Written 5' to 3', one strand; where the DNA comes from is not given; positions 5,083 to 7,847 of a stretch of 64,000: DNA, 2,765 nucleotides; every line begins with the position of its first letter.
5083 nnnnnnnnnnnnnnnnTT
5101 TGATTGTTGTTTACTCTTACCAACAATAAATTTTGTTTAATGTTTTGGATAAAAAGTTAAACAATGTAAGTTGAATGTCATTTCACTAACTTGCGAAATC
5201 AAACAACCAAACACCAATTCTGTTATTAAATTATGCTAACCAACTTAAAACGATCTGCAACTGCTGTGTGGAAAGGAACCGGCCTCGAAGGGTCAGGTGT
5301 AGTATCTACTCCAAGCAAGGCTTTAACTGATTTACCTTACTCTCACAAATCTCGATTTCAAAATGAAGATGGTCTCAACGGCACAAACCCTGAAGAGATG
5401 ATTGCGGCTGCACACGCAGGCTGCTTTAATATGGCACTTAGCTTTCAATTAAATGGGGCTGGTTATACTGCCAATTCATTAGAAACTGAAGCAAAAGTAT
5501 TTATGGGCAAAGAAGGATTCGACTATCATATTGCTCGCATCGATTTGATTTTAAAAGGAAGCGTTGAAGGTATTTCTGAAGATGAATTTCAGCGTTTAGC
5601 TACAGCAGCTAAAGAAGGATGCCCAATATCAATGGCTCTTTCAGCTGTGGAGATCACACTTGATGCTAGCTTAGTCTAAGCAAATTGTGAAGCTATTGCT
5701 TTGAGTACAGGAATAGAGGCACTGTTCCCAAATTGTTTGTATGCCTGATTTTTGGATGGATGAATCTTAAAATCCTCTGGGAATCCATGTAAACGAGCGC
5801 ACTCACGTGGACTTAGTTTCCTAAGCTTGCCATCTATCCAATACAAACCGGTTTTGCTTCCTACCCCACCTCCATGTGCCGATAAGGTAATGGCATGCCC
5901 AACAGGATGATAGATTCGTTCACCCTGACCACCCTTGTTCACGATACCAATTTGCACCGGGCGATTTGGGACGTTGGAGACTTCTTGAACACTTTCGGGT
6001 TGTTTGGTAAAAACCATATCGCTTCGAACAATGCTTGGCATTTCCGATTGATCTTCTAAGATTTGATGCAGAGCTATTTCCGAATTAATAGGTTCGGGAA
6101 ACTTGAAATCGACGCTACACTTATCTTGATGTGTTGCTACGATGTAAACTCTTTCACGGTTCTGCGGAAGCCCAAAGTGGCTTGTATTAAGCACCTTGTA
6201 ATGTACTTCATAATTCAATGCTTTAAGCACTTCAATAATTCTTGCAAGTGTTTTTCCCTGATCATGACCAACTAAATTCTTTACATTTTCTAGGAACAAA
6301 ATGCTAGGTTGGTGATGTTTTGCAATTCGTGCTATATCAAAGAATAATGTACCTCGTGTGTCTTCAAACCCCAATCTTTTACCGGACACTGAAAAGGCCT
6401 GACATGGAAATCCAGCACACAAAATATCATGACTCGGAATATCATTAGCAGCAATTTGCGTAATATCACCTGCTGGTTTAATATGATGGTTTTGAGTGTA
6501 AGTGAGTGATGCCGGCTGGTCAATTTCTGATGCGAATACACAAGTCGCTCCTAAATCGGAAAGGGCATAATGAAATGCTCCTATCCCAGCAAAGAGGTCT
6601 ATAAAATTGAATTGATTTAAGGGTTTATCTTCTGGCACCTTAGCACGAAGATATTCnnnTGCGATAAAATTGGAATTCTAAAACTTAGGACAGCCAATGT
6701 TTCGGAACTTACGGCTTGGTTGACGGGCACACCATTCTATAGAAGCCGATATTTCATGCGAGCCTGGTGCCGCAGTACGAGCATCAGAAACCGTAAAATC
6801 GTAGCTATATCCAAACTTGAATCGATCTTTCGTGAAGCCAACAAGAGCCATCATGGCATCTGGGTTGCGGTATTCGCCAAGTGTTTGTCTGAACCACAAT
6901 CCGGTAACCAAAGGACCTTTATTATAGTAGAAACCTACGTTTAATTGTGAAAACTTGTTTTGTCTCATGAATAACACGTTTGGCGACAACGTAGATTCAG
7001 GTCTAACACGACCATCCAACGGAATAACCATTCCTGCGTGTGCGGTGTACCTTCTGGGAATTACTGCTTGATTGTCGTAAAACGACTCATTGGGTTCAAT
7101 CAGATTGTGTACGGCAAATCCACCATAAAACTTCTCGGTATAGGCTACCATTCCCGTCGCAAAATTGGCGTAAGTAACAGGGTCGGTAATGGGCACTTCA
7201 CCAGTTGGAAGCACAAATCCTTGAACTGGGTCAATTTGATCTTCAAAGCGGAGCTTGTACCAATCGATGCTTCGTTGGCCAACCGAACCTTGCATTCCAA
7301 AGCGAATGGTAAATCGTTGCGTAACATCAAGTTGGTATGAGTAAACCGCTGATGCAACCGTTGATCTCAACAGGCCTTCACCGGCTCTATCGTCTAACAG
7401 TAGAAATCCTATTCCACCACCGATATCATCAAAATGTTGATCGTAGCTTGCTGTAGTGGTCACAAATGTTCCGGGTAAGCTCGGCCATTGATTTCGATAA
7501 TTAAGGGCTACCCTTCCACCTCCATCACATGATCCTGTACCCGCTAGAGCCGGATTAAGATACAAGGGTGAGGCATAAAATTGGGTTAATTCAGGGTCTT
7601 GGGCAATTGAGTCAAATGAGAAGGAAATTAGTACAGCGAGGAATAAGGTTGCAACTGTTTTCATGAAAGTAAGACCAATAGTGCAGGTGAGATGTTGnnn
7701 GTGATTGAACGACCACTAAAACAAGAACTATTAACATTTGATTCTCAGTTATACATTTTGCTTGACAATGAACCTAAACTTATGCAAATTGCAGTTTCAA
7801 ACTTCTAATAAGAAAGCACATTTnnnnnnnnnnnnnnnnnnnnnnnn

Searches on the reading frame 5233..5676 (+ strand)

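Call 4: search_protein_families(library=pfam, proteins=[window:5233-5676:+], max_evalue=0.01)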
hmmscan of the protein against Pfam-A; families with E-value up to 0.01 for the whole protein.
window:5233-5676:+ (148 aa): 1 family
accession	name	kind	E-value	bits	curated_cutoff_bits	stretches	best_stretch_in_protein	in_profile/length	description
PF02566.24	OsmC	-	4.5e-17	62.7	27.5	1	49-143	4-99/100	OsmC-like protein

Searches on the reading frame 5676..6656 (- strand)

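Call 4: search_protein_families(library=pfam, proteins=[window:5676-6656:-], max_evalue=0.01)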
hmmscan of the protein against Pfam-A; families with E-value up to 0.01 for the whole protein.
window:5676-6656:- (326 aa): 1 family
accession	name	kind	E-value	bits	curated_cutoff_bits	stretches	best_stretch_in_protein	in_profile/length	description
PF00145.23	DNA_methylase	-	1.8e-91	307.4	22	1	16-324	1-321/324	C-5 cytosine-specific DNA methylase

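Call 5: search_protein_families(library=padloc, proteins=[window:5676-6656:-], max_evalue=0.01)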
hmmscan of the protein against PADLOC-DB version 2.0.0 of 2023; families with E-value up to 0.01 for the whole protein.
window:5676-6656:- (326 aa): 62 families (the best 25 are shown)
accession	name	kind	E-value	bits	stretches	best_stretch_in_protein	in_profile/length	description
PDLC03272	MTase_II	-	1.8e-113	377.8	1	11-324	70-385/407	Type II methyltransferase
PDLC03361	MTase_II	-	4.3e-78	261.1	1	6-324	77-432/455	Type II methyltransferase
PDLC03217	MTase_II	-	1.8e-75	252.8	1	9-322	378-694/703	Type II methyltransferase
PDLC02653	DrmMII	-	2.8e-70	234.9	1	15-324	4-308/333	DrmMII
PDLC03242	MTase_II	-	1.8e-66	222.8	2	16-209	101-295/409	Type II methyltransferase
PDLC03378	MTase_II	-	3.6e-62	208.6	1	15-324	2-325/344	Type II methyltransferase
PDLC03716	oMTase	-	1.7e-61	206.3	2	16-211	39-237/349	orphan methyltransferase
PDLC03269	MTase_II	-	7.6e-55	184.7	2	14-212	2-201/437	Type II methyltransferase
PDLC00034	DruM2|DruM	-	6.2e-54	181.2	2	15-196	7-210/457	DNA cytosine methylase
PDLC03734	oMTase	-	6.3e-51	171.7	2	15-179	3-172/444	orphan methyltransferase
PDLC03234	MTase_II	-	6.5e-50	168.5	2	15-218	4-214/375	Type II methyltransferase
PDLC00026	DruM2|DruM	-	1.2e-47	161.2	1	15-324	4-313/336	DNA cytosine methylase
PDLC03326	MTase_II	-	4.8e-45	152.5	2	17-207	6-203/412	Type II methyltransferase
PDLC03733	oMTase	-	5.6e-44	148.7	3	71-179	167-292/476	orphan methyltransferase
PDLC03286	MTase_II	-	1.2e-43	147.1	1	17-175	2-168/185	Type II methyltransferase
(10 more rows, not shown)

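Call 6: search_protein_families(library=ncbifam, proteins=[window:5676-6656:-], max_evalue=0.01)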
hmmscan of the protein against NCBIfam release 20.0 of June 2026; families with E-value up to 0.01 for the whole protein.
window:5676-6656:- (326 aa): 2 families
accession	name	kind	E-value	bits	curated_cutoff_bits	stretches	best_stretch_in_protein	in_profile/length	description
TIGR00675.1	dcm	superfamily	3.9e-93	312.7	100.65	1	18-324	1-328/329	DNA (cytosine-5-)-methyltransferase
NF007772.0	PRK10458.1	subfamily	8.8e-51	172.9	710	3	68-178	162-289/472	DNA cytosine methylase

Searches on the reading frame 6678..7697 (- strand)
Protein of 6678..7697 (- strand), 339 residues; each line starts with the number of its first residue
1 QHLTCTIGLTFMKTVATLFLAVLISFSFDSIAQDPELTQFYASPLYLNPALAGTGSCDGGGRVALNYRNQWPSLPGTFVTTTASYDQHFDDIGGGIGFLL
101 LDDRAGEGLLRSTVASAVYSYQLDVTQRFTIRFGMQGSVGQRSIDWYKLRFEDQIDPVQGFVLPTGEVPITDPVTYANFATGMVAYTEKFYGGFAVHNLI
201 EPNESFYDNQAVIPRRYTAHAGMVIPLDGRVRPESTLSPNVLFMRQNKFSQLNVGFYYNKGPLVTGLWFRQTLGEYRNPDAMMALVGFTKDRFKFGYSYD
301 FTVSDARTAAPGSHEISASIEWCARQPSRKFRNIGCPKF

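Call 4: search_protein_families(library=pfam, proteins=[window:6678-7697:-], max_evalue=0.01)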
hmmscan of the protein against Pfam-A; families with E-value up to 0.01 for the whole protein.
window:6678-7697:- (339 aa): 1 family
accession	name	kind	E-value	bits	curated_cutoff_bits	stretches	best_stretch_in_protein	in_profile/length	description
PF11751.14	PorP_SprF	-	1.1e-59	202.7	22.3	1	32-319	4-272/273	Type IX secretion system membrane protein PorP/SprF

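Call 5: search_protein_families(library=padloc, proteins=[window:6678-7697:-], max_evalue=0.01)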
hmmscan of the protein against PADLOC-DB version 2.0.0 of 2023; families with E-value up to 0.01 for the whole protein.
window:6678-7697:- (339 aa): 0 families

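Call 6: search_protein_families(library=ncbifam, proteins=[window:6678-7697:-], max_evalue=0.01)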
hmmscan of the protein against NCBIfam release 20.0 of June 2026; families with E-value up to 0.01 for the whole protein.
window:6678-7697:- (339 aa): 1 family
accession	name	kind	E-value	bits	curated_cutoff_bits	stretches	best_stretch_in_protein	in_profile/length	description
TIGR03519.1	T9SS_PorP_fam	subfamily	3.6e-71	240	90.55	1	12-320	1-290/292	PorP/SprF family type IX secretion system membrane protein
